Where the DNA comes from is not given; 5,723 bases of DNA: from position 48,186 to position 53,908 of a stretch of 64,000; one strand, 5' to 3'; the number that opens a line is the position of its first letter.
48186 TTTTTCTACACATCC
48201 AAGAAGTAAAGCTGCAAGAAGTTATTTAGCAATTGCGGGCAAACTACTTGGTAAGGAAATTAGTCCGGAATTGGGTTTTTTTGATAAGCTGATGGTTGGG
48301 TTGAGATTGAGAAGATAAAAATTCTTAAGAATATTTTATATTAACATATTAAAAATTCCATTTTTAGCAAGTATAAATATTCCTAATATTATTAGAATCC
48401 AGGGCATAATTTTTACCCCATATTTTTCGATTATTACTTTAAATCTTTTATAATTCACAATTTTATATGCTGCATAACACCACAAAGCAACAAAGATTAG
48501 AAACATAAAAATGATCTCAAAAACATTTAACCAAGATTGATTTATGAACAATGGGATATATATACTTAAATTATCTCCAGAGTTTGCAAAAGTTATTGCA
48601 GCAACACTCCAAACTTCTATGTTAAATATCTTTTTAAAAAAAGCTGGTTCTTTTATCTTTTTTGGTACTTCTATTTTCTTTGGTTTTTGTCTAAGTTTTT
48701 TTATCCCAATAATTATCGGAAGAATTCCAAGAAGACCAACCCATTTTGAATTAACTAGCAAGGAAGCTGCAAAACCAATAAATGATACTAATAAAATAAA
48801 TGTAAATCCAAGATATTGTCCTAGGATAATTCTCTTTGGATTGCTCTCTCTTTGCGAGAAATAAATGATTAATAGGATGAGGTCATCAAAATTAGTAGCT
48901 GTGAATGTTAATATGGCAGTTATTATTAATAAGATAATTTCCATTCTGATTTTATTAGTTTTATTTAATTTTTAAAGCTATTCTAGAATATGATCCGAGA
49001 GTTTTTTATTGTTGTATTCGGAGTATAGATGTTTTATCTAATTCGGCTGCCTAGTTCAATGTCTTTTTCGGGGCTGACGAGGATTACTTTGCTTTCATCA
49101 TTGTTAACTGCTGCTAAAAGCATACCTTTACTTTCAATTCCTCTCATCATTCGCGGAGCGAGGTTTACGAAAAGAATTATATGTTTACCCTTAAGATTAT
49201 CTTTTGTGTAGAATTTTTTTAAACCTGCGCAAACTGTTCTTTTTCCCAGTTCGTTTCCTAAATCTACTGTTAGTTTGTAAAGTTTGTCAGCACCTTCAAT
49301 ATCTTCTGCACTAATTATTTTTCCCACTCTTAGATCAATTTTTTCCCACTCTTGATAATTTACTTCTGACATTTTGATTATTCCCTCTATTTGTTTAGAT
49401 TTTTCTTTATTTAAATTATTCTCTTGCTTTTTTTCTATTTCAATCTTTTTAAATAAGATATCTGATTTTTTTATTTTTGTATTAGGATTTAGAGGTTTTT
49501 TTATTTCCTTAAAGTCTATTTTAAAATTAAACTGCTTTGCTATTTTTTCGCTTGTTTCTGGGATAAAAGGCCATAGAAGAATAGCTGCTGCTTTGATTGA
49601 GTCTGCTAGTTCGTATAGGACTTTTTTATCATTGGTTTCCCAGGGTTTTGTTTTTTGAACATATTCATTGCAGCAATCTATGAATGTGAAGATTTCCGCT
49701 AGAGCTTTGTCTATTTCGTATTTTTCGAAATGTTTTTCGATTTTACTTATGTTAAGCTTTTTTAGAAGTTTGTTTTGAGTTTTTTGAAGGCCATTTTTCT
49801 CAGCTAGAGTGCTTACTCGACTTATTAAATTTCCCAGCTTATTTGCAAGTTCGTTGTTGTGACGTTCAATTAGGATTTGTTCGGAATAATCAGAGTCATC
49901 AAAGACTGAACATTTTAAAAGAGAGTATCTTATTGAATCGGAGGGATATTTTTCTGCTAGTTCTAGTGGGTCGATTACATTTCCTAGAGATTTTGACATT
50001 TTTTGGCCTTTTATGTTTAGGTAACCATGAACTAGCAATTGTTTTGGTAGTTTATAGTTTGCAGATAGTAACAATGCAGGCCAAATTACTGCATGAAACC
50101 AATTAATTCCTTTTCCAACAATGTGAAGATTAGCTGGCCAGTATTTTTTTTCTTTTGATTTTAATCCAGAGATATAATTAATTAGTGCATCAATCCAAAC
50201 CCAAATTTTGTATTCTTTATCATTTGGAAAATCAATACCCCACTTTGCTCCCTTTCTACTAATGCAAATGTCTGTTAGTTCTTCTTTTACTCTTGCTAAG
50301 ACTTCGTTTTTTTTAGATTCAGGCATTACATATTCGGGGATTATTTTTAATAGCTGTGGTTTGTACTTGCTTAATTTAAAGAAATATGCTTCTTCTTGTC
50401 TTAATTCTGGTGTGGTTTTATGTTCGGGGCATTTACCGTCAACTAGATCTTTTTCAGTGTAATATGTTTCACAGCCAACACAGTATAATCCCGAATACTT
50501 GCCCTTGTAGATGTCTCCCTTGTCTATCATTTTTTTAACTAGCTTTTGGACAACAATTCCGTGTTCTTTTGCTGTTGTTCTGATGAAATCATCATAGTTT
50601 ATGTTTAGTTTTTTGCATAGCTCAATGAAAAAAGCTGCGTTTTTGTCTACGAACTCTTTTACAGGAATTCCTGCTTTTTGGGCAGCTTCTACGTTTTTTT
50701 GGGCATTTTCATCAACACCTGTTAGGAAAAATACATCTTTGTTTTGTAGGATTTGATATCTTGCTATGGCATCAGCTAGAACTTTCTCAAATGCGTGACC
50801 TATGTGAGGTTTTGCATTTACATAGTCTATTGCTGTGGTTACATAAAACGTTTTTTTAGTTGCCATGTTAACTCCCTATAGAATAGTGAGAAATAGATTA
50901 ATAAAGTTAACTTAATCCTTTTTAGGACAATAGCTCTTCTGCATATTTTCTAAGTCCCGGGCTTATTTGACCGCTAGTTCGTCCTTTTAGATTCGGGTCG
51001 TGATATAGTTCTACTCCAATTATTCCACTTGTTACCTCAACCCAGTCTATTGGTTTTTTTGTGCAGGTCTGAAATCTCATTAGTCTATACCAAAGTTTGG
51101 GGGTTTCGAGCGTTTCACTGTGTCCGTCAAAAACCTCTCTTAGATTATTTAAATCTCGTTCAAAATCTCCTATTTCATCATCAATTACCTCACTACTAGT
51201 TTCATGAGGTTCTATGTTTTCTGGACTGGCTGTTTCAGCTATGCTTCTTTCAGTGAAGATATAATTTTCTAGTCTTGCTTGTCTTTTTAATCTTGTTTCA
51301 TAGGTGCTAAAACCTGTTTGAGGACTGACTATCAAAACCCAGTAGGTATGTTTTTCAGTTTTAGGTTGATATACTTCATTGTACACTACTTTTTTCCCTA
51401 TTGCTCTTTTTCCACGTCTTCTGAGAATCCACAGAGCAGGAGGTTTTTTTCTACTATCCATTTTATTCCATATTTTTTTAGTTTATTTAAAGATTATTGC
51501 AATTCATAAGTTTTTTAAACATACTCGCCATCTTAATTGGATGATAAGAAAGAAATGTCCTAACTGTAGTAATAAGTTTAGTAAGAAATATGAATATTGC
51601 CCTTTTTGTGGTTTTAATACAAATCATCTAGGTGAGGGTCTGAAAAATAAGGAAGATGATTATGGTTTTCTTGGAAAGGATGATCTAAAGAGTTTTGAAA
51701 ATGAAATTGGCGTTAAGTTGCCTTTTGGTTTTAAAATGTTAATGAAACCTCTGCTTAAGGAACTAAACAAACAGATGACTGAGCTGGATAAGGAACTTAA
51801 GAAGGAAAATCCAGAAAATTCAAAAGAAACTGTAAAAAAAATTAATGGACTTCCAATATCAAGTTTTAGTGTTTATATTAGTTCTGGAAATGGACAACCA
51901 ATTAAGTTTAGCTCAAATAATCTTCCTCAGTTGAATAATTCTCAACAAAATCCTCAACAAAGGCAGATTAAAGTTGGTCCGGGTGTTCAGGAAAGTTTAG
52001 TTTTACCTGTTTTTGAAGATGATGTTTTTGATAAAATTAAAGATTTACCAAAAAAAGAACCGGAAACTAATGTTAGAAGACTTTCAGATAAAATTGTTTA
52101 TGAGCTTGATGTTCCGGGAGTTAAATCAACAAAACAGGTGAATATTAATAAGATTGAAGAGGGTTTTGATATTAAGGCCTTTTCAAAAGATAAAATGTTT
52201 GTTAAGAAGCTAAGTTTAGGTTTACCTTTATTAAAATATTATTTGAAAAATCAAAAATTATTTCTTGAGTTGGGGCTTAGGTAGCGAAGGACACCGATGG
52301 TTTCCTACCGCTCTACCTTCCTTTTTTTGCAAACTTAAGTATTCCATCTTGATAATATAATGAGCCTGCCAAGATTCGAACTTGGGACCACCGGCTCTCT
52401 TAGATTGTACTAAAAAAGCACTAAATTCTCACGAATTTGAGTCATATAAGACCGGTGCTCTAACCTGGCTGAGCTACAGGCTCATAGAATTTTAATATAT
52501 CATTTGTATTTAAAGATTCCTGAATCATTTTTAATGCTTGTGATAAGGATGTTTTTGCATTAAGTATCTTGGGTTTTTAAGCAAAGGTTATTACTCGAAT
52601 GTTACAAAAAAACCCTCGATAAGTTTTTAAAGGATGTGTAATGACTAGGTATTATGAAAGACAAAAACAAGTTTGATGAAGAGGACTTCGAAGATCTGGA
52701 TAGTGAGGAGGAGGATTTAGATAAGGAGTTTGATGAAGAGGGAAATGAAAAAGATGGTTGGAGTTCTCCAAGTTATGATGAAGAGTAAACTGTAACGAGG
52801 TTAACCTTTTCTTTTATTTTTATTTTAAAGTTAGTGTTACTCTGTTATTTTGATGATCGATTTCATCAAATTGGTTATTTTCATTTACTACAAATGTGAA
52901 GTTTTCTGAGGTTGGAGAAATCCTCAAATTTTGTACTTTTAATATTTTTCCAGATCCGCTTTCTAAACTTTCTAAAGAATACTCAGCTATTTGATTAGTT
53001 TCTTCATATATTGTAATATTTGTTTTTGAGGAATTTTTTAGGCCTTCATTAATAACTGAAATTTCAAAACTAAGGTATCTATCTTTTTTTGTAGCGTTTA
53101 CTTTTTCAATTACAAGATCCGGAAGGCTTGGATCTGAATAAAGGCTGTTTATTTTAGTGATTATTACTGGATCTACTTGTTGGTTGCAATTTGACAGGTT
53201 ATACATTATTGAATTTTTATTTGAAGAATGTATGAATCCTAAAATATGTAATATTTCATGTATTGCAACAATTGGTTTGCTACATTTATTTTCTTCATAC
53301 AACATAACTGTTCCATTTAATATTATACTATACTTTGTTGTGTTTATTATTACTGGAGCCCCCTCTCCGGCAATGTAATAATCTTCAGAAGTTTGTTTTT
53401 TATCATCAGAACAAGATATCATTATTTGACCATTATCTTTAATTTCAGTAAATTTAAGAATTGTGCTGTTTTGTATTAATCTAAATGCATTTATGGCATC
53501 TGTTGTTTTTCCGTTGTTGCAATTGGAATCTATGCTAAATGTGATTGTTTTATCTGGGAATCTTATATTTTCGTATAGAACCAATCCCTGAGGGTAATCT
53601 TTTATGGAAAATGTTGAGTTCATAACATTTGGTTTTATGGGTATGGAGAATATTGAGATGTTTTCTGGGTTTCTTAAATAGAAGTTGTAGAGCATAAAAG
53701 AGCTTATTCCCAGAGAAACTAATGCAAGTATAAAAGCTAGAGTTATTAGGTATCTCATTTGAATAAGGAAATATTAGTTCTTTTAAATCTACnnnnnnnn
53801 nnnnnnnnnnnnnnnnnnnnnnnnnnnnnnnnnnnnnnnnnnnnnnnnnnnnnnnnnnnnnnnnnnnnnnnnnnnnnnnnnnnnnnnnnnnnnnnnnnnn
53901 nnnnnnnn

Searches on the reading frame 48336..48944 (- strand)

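Call 91: search_protein_families(library=pfam, proteins=[window:48336-48944:-], max_evalue=0.001)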
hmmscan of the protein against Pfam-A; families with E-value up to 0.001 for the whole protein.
window:48336-48944:- (202 aa): 1 family
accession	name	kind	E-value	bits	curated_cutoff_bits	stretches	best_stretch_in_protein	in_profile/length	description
PF03596.19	Cad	-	2.2e-27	96.7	26.2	1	15-201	2-189/192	Cadmium resistance transporter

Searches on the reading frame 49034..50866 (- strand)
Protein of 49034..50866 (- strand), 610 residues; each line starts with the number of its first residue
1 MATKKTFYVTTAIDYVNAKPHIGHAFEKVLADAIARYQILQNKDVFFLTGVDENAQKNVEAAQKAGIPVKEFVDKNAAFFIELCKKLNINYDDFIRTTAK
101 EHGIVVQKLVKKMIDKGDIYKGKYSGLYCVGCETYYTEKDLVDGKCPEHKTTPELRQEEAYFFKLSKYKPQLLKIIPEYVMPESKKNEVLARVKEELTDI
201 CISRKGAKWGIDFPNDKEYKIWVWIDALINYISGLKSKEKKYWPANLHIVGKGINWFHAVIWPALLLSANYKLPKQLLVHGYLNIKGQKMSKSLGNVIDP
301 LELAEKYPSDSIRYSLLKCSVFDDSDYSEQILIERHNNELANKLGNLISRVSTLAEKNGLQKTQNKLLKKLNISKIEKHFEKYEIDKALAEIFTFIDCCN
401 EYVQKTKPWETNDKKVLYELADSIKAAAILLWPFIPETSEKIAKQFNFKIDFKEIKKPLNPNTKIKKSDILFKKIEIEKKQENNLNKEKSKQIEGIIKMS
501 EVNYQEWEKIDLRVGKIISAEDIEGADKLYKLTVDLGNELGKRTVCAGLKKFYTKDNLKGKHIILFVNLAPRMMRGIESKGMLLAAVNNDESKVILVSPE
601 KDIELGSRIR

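Call 60: search_protein_families(library=pfam, proteins=[window:49034-50866:-], max_evalue=0.0001)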
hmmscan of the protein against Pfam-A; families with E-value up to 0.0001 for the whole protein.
window:49034-50866:- (610 aa): 6 families
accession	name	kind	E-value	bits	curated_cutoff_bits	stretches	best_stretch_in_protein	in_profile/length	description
PF09334.17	tRNA-synt_1g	-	3.2e-96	322.9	20.1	2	140-351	163-390/391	tRNA synthetases class I (M)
PF00133.28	tRNA-synt_1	-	9.4e-31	107.4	22.7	2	3-214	21-244/414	tRNA synthetases class I (I, L, M and V)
PF01588.26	tRNA_bind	-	1.1e-27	96.4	27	1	512-607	1-95/96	Putative tRNA binding domain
PF01406.26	tRNA-synt_1e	-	6.5e-16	59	27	2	16-124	19-126/301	tRNA synthetases class I (C) catalytic domain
PF08264.19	Anticodon_1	-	4e-10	40.2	25.1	1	373-485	12-138/148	Anticodon-binding domain of tRNA ligase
PF19303.5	Anticodon_3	-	2.9e-09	37.4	23.5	1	365-482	12-142/152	Anticodon binding domain of methionyl tRNA ligase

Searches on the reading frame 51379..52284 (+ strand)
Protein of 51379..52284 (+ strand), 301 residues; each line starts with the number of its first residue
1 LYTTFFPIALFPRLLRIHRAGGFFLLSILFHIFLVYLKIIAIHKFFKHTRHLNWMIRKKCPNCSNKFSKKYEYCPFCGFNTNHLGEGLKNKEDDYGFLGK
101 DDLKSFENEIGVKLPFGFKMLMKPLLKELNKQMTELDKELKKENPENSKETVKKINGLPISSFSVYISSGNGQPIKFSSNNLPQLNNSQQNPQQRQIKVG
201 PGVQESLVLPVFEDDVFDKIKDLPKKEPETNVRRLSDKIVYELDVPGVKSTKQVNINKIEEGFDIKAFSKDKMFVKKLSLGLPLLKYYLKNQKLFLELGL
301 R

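Call 91: search_protein_families(library=pfam, proteins=[window:51379-52284:+], max_evalue=0.001)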
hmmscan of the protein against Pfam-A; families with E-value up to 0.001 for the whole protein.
window:51379-52284:+ (301 aa): 1 family
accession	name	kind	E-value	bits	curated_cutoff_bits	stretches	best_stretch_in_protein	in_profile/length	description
PF17032.10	Zn_ribbon_15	-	0.00011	23.3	28.9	1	57-78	52-73/73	zinc-ribbon family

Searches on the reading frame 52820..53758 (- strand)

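Call 60: search_protein_families(library=pfam, proteins=[window:52820-53758:-], max_evalue=0.0001)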
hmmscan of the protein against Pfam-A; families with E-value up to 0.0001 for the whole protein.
window:52820-53758:- (312 aa): 3 families
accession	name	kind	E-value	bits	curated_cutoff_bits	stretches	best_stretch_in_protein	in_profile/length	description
PF00413.30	Peptidase_M10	-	3.3e-10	40.5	24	1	70-192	5-139/159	Matrixin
PF07705.17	CARDB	-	1.9e-09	38.1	22.7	1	213-308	2-100/101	CARDB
PF01400.30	Astacin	-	1.3e-06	28.7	22.5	0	152-181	69-98/189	Astacin (Peptidase family M12A)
